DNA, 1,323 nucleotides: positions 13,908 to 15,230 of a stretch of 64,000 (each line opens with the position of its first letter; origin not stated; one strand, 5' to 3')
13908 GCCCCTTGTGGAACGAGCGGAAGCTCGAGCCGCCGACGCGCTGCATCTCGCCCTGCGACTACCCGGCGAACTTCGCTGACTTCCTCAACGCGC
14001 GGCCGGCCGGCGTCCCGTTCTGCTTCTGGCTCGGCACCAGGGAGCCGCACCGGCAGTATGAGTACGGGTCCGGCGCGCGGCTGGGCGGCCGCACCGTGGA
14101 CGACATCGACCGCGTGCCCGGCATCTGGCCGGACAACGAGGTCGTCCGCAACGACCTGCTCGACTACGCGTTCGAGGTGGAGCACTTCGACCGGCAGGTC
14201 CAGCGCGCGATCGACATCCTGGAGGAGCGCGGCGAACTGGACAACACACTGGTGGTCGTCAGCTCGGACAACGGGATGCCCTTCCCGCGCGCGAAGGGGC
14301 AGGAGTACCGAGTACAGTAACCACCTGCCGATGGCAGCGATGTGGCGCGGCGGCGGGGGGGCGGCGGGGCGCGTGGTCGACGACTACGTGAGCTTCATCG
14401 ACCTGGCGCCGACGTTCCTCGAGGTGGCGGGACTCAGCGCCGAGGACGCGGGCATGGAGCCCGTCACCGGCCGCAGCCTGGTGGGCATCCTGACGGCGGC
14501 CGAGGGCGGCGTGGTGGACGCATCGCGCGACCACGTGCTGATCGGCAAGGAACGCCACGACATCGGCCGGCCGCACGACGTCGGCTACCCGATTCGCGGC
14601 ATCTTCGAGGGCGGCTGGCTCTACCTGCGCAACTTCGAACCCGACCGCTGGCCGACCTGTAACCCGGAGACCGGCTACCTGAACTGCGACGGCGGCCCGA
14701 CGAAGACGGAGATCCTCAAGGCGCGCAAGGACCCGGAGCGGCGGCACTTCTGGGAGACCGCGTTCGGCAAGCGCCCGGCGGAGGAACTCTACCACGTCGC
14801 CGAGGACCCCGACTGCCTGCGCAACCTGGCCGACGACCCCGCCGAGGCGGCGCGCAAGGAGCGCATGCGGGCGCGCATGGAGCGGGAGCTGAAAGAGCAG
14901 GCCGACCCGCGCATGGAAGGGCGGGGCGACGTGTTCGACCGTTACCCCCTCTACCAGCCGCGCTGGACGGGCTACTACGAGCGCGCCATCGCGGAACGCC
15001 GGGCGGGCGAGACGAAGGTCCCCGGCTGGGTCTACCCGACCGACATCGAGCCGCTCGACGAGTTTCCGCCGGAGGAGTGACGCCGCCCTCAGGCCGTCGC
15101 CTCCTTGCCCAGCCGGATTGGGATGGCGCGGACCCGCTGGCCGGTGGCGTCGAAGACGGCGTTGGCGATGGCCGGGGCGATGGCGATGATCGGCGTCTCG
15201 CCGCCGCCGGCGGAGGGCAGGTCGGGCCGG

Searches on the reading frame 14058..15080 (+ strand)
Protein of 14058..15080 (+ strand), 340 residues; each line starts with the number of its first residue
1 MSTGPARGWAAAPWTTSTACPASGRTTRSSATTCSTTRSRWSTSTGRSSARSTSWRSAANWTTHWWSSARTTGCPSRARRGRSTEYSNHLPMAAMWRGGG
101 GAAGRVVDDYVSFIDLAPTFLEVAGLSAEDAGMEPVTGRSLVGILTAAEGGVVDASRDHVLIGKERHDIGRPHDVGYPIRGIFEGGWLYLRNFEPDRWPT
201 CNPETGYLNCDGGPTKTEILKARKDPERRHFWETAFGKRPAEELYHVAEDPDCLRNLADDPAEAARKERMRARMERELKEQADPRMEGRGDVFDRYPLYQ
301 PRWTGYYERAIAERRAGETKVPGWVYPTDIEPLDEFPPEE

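Call 39: search_protein_families(library=pfam, proteins=[window:14058-15080:+], max_evalue=0.00001)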
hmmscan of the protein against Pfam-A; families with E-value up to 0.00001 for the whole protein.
window:14058-15080:+ (340 aa): 1 family
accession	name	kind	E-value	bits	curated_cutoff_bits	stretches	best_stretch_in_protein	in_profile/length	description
PF16347.10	SGSH_C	-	1.8e-06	28.7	29.3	0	86-146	14-69/154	N-sulphoglucosamine sulphohydrolase, C-terminal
